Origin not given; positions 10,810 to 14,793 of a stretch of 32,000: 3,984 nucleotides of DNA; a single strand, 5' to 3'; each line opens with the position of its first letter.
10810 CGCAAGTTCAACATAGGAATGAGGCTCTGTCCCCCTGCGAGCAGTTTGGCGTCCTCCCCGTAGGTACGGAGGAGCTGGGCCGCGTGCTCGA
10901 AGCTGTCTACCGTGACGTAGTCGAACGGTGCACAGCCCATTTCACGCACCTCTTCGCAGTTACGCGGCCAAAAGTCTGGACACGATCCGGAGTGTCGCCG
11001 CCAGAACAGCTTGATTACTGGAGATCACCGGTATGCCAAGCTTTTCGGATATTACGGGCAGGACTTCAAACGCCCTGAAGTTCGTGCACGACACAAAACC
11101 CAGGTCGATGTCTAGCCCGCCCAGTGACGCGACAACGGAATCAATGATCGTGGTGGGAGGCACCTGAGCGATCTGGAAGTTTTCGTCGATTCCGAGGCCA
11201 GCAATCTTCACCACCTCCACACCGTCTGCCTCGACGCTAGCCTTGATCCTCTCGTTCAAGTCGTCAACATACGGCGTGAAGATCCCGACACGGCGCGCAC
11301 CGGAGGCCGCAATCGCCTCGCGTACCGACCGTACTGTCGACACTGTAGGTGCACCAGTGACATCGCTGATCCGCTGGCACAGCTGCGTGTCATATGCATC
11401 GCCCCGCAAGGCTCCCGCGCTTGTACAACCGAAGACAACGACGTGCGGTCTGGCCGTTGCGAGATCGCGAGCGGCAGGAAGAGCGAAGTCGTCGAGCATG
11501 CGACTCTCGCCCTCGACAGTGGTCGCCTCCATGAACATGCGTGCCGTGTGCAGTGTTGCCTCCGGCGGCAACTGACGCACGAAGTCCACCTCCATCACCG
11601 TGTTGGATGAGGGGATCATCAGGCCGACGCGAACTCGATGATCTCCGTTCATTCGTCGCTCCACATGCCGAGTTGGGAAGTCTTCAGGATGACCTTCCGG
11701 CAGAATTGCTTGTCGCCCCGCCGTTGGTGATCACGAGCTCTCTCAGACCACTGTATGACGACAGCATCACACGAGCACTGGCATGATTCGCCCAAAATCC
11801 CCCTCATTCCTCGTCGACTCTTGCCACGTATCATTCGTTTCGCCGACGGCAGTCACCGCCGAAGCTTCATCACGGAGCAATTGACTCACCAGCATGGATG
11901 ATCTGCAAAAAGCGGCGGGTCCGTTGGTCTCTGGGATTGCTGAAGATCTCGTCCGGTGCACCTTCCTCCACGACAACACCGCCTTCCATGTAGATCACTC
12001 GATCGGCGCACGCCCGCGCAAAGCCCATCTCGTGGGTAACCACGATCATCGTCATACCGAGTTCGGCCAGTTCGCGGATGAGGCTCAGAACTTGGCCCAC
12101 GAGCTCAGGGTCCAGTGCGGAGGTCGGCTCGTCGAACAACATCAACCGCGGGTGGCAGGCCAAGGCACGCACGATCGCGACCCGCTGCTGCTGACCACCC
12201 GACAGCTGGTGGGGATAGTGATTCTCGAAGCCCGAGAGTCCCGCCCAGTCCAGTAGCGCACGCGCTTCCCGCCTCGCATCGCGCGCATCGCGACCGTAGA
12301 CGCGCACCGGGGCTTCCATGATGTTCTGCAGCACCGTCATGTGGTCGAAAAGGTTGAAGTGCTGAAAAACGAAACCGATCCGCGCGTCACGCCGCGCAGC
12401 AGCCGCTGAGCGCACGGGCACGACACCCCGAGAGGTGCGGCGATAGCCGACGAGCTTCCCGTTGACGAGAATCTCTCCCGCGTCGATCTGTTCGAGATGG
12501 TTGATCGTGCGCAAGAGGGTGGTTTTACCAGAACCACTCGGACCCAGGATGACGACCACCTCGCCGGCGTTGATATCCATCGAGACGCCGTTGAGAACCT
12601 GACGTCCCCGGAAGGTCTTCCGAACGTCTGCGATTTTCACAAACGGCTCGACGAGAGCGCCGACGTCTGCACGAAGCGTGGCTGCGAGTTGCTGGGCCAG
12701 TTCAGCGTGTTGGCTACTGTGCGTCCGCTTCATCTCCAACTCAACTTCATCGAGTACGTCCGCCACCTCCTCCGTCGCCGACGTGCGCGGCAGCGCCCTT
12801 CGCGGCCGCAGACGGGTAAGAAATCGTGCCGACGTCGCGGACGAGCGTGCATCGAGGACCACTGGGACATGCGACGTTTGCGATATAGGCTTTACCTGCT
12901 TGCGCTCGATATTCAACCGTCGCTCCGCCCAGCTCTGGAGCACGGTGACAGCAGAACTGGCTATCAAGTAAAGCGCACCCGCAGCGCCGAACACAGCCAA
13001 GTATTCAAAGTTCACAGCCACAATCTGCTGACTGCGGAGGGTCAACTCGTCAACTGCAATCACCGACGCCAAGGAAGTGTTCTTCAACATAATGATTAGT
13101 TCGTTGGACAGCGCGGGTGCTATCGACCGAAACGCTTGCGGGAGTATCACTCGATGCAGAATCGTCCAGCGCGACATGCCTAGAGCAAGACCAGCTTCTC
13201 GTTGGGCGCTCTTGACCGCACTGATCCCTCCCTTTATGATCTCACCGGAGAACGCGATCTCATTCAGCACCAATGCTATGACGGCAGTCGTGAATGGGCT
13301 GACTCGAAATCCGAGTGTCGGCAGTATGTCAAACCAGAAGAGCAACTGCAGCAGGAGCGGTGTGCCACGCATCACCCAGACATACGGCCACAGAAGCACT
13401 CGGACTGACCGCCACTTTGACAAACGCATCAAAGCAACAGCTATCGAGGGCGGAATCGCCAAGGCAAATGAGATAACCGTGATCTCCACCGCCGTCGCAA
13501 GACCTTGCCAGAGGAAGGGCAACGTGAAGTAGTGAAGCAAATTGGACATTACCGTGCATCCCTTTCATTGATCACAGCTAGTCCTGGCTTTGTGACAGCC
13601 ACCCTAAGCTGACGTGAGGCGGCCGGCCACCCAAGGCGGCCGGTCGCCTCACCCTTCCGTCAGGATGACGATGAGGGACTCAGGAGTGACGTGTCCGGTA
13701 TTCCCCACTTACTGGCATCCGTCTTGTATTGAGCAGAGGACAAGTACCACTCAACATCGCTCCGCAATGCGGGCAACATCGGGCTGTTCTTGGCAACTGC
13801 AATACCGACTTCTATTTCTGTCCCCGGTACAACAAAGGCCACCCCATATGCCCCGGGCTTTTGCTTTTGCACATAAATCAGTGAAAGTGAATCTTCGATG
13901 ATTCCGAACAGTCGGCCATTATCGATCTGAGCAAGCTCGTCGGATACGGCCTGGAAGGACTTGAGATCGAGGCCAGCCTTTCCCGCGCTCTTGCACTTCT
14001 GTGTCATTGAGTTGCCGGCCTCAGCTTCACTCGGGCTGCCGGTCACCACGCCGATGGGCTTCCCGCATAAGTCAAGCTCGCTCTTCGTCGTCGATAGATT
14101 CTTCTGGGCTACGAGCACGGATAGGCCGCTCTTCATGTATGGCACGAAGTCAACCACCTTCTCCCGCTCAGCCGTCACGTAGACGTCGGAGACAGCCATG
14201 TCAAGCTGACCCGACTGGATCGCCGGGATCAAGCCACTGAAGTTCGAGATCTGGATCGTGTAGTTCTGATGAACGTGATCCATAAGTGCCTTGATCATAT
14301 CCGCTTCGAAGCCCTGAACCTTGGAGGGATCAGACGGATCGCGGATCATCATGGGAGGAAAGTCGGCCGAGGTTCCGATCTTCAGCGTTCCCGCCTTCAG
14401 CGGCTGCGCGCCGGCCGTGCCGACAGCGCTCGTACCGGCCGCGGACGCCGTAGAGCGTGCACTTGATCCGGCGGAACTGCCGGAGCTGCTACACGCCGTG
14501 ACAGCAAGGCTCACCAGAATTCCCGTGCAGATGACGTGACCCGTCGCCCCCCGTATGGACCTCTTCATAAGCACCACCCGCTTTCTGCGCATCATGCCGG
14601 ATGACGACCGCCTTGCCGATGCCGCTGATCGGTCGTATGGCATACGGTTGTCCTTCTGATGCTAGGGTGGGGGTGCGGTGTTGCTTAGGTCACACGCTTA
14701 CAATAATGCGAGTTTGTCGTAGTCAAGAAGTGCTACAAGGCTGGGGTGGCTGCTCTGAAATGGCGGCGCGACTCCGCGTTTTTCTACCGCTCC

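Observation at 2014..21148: Seventeen-gene co-directional catabolic supercluster whose enzyme combination I cannot match to any pathway I know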

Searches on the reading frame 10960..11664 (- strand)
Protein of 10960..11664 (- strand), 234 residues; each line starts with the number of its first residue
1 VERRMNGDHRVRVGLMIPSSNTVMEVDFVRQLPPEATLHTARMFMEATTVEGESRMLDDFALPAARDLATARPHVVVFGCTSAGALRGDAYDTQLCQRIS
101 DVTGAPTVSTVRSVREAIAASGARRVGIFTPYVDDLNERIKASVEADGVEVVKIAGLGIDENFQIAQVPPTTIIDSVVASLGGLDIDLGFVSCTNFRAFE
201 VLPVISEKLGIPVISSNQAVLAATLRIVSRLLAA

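Call 5: search_protein_families(library=pfam, proteins=[window:10960-11664:-])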
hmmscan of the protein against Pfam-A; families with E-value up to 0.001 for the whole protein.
window:10960-11664:- (234 aa): 2 families
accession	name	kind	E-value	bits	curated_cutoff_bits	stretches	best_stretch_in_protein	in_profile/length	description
PF17645.6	Amdase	-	9.2e-26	91.3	25.9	1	13-228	1-215/228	Arylmalonate decarboxylase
PF01177.27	Asp_Glu_race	-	6.9e-07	29.7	31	1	13-223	1-210/211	Asp/Glu/Hydantoin racemase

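Call 7: search_protein_families(library=ncbifam, proteins=[window:10960-11664:-], max_evalue=0.00001)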
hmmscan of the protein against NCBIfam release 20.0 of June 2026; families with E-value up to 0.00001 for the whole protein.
window:10960-11664:- (234 aa): 2 families
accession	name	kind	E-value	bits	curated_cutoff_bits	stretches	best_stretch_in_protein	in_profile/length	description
TIGR02990.1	ectoine_eutA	equivalog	4.8e-28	98.3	318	1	10-228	7-224/239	ectoine utilization protein EutA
NF052327.1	arylmal_decarb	equivalog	8.2e-25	87.8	225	1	13-228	3-217/231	arylmalonate decarboxylase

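Call 10: find_encoding_contigs(protein=window:10960-11664:-, flank=10000, max_places=6)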
Protein window:10960-11664:- (234 aa): no gene with exactly this product is on record in the collection.

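Call 22: search_solved_structures(query=window:10960-11664:-, max_evalue=0.01)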
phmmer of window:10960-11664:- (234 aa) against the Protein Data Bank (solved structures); distinct sequences matched with E-value up to 0.01: 10.
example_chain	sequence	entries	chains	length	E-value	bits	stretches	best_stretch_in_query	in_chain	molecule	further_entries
3ixm_A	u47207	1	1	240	5.1e-20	75.3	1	12-224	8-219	Arylmalonate decarboxylase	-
4fq7_A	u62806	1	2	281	4.9e-19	72.1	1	10-224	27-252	Maleate cis-trans isomerase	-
3ixl_A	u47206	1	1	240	1.3e-18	70.7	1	12-224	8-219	Arylmalonate decarboxylase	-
2vlb_A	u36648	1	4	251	2e-18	70.1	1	12-224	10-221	ARYLMALONATE DECARBOXYLASE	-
3dtv_A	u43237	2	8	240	2.3e-18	69.9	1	12-224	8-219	Arylmalonate decarboxylase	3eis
3dg9_A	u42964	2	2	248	2.6e-18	69.8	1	12-224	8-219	Arylmalonate decarboxylase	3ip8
4fq5_B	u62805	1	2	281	4.1e-18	69.1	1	10-223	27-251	Maleate cis-trans isomerase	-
2xec_A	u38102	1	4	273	1.3e-15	60.9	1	12-226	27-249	PUTATIVE MALEATE ISOMERASE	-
2xed_A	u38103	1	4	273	2e-15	60.3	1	12-226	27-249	PUTATIVE MALEATE ISOMERASE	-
2dgd_A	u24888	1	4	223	1.4e-11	47.7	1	10-225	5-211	223aa long hypothetical arylmalonate decarboxylase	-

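Call 49: search_solved_structures(query=window:10960-11664:-, max_evalue=1e-10, show_alignments=4)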
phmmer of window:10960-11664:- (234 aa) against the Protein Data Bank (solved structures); distinct sequences matched with E-value up to 1e-10: 10.
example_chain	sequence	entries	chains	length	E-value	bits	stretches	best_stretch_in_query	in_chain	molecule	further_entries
3ixm_A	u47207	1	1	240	5.1e-20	75.3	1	12-224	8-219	Arylmalonate decarboxylase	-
4fq7_A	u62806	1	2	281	4.9e-19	72.1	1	10-224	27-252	Maleate cis-trans isomerase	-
3ixl_A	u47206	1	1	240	1.3e-18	70.7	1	12-224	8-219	Arylmalonate decarboxylase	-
2vlb_A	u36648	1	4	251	2e-18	70.1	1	12-224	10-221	ARYLMALONATE DECARBOXYLASE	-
3dtv_A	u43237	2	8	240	2.3e-18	69.9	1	12-224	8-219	Arylmalonate decarboxylase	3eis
3dg9_A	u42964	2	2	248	2.6e-18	69.8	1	12-224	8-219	Arylmalonate decarboxylase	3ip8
4fq5_B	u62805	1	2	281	4.1e-18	69.1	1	10-223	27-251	Maleate cis-trans isomerase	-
2xec_A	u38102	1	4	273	1.3e-15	60.9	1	12-226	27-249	PUTATIVE MALEATE ISOMERASE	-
2xed_A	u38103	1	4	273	2e-15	60.3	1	12-226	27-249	PUTATIVE MALEATE ISOMERASE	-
2dgd_A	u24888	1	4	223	1.4e-11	47.7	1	10-225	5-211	223aa long hypothetical arylmalonate decarboxylase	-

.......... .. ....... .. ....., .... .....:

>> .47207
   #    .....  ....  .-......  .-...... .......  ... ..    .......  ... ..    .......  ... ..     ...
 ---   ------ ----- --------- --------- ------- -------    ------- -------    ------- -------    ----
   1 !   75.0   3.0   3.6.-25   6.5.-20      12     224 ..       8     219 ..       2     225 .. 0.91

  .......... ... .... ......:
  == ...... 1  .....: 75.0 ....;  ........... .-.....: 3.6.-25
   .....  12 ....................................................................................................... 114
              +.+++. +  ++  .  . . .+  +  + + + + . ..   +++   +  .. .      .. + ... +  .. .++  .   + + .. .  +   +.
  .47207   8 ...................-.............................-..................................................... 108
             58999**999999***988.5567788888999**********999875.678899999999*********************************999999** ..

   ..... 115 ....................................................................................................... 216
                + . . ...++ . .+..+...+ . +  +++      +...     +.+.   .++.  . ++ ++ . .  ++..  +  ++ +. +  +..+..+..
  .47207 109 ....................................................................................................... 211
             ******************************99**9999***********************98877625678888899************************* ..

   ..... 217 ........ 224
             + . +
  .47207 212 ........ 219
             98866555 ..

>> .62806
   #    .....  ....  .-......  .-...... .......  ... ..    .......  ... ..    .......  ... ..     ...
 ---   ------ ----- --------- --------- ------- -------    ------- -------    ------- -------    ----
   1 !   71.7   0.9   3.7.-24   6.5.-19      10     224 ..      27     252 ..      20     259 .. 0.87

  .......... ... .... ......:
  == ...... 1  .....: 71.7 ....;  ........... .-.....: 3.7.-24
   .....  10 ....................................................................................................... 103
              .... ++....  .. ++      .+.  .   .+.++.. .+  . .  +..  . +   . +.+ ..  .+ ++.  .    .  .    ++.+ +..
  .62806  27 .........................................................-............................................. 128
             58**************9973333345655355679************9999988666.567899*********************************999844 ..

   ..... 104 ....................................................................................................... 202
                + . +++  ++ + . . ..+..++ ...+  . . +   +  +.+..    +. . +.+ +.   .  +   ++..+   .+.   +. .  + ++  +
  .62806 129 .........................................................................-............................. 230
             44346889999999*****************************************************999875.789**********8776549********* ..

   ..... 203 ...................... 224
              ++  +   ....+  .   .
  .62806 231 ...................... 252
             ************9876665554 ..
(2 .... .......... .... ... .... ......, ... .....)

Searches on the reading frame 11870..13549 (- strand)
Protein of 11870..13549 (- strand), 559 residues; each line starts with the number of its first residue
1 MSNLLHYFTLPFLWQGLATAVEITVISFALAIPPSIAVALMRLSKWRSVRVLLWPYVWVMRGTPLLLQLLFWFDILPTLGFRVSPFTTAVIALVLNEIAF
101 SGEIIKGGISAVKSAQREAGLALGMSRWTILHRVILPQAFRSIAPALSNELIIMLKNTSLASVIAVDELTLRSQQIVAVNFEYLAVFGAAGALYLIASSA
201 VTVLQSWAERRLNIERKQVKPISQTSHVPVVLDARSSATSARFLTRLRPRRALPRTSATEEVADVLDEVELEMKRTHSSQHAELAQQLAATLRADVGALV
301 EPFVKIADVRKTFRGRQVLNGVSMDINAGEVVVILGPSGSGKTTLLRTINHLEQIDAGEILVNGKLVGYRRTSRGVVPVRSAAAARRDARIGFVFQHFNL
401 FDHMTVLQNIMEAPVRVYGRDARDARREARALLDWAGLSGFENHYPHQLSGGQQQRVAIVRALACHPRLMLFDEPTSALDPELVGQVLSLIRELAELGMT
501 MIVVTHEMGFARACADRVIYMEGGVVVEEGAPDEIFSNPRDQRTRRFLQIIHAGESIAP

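Call 6: search_protein_families(library=pfam, proteins=[window:11870-13549:-])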
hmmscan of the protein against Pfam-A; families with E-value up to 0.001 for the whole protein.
window:11870-13549:- (559 aa): 8 families
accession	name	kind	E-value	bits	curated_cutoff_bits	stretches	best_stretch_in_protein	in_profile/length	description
PF00005.33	ABC_tran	-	1.8e-36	126.2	25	1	319-477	1-137/137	ABC transporter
PF00528.27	BPD_transp_1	-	9.4e-18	65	26.4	1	38-212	8-182/184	Binding-protein-dependent transport system inner membrane component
PF13304.12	AAA_21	-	6.5e-11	43.3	27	1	446-508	235-300/304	AAA domain, putative AbiEii toxin, Type IV TA system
PF02463.25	SMC_N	-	7.4e-08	32.5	40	1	330-517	25-207/220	RecF/RecN/SMC N terminal domain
PF09818.15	ABC_ATPase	-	1.9e-05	24.3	23.2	0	450-522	159-247/283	P-loop domain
PF13191.12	AAA_16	-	0.00031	21.7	32.6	1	328-369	23-63/167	AAA ATPase domain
PF25199.1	nSTAND_NTPase5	-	0.00071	19.9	34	0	328-349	40-61/145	Novel STAND NTPase 5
PF13555.12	AAA_29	-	0.00076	19.6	27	0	320-347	13-40/61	P-loop containing region of AAA domain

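Call 8: search_protein_families(library=ncbifam, proteins=[window:11870-13549:-], max_evalue=0.00001)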
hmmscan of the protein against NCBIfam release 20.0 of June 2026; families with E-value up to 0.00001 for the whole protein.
window:11870-13549:- (559 aa): 197 families (the best 25 are shown)
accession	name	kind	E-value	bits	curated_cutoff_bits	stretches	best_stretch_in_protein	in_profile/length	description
NF008428.0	PRK11264.1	equivalog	4.9e-90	301.1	406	1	304-550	4-246/250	L-cystine ABC transporter ATP-binding protein TcyN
TIGR03005.1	ectoine_ehuA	equivalog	7.6e-87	290.7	345.4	1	304-551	1-250/252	ectoine/hydroxyectoine ABC transporter ATP-binding protein EhuA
NF007027.0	PRK09493.1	equivalog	6.6e-85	284.3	379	1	304-551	2-239/240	glutamine ABC transporter ATP-binding protein GlnQ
NF007908.0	PRK10619.1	equivalog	1.9e-79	266.5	466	1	304-549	6-253/257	histidine ABC transporter ATP-binding protein HisP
NF008338.0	PRK11124.1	equivalog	1.9e-70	237.2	369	1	305-548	4-240/242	arginine ABC transporter ATP-binding protein ArtP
TIGR03265.1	PhnT2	equivalog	2.2e-59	201.5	457.7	1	302-542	3-229/353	putative 2-aminoethylphosphonate ABC transporter ATP-binding protein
TIGR00972.1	3a0107s01c2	equivalog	4.1e-58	196.6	343.2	1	304-548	2-243/248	phosphate ABC transporter ATP-binding protein PstB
TIGR00968.1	3a0106s01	subfamily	5.7e-57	193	342.75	1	304-548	1-231/237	sulfate ABC transporter ATP-binding protein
NF008105.0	PRK10851.1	equivalog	5.8e-55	186.4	502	1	304-547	3-236/362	sulfate/thiosulfate ABC transporter ATP-binding protein CysA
TIGR01186.1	proV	subfamily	1.8e-54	185.3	326.6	1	317-549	7-231/363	betaine/proline/choline family ABC transporter ATP-binding protein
NF006987.0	PRK09452.1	equivalog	4.8e-54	183.5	482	1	300-548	14-248/378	spermidine/putrescine ABC transporter ATP-binding protein PotA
TIGR02315.1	ABC_phnC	equivalog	1e-52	179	266.1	1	304-535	2-233/243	phosphonate ABC transporter ATP-binding protein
TIGR02314.1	ABC_MetN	equivalog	5.1e-50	170.4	499.7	1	306-549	4-242/343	methionine ABC transporter ATP-binding protein MetN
TIGR02982.1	heterocyst_DevA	subfamily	9.9e-50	169.2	295.8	1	316-526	18-219/220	ABC exporter ATP-binding subunit, DevA family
NF040933.2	ABC_arch_GlcV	equivalog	1.2e-49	169.1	450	1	304-547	3-241/357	glucose ABC transporter ATP-binding protein GlcV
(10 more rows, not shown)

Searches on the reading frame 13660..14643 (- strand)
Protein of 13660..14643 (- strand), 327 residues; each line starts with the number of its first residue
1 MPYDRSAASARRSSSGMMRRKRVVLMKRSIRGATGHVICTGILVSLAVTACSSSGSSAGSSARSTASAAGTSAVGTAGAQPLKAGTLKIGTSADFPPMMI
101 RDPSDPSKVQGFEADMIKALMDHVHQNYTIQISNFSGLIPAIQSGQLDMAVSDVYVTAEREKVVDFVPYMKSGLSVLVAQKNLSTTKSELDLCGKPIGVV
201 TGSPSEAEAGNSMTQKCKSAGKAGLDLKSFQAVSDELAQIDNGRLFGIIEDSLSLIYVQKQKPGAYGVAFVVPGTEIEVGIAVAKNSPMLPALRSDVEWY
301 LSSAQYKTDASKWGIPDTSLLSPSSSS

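Call 6: search_protein_families(library=pfam, proteins=[window:13660-14643:-])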
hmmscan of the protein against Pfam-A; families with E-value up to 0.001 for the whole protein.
window:13660-14643:- (327 aa): 2 families
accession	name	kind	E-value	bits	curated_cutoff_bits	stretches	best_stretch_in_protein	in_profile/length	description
PF00497.25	SBP_bac_3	-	1.4e-21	77.1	26.4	1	87-254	1-98/132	Bacterial extracellular solute-binding proteins, family 3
PF10613.14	Lig_chan-Glu_bd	-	1.8e-12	47.8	30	1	87-181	3-114/115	Ligated ion channel L-glutamate- and glycine-binding site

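Call 8: search_protein_families(library=ncbifam, proteins=[window:13660-14643:-], max_evalue=0.00001)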
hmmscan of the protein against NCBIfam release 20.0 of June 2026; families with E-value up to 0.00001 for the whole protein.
window:13660-14643:- (327 aa): 13 families
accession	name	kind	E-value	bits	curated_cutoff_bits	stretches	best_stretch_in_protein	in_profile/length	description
TIGR01096.1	3A0103s03R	subfamily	1.2e-29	103.5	256.35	1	69-296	10-228/250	lysine/arginine/ornithine ABC transporter substrate-binding protein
NF052427.1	StpK7MSMEG_1200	equivalog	1.3e-26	93.2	900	1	9-321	279-592/601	serine/threonine protein kinase StpK7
NF008426.0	PRK11260.1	equivalog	5.3e-21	75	312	1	82-290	38-235/266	cystine ABC transporter substrate-binding protein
NF007029.0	PRK09495.1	equivalog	3e-20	73.1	303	1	83-295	23-224/248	glutamine ABC transporter substrate-binding protein GlnH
NF041765.1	ArtJ_Ecoli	equivalog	2.1e-13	50.4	510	1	77-261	13-184/243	arginine ABC transporter substrate-binding protein ArtJ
TIGR04262.1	orph_peri_GRRM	subfamily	1.6e-12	47.3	190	1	85-288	1-196/257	extracellular substrate binding-like orphan protein GrrP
NF041764.1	ArtI_Ecoli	equivalog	6.9e-11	42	522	1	84-204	20-136/243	arginine ABC transporter substrate-binding protein ArtI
NF011586.0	PRK15010.1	equivalog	7.4e-11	42.1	440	1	83-216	24-155/260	lysine/arginine/ornithine ABC transporter substrate-binding protein ArgT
NF011583.0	PRK15007.1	subfamily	7.5e-11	41.8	358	1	83-255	19-178/243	arginine ABC transporter substrate-binding protein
NF008112.0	PRK10859.1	equivalog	2.2e-09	36.3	354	1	82-265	40-216/483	membrane-bound lytic murein transglycosylase MltF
NF011965.0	PRK15437.1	equivalog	7.1e-09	35.6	459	1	85-251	26-183/260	histidine ABC transporter substrate-binding protein HisJ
NF008885.0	PRK11917.1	equivalog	5.6e-08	32.6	373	1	83-232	36-196/259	bifunctional adhesin/ABC transporter aspartate/glutamate-binding protein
TIGR02995.1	ectoine_ehuB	equivalog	7.1e-06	25.5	190.9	0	66-202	14-152/275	ectoine/hydroxyectoine ABC transporter substrate-binding protein EhuB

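Call 69: search_protein_families(library=pfam, proteins=[window:13660-14643:-], max_evalue=0.00001)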
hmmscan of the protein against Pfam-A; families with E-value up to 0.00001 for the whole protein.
window:13660-14643:- (327 aa): 2 families
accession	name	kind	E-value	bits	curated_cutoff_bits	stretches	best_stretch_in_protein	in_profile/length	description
PF00497.25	SBP_bac_3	-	1.4e-21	77.1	26.4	1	87-254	1-98/132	Bacterial extracellular solute-binding proteins, family 3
PF10613.14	Lig_chan-Glu_bd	-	1.8e-12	47.8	30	1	87-181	3-114/115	Ligated ion channel L-glutamate- and glycine-binding site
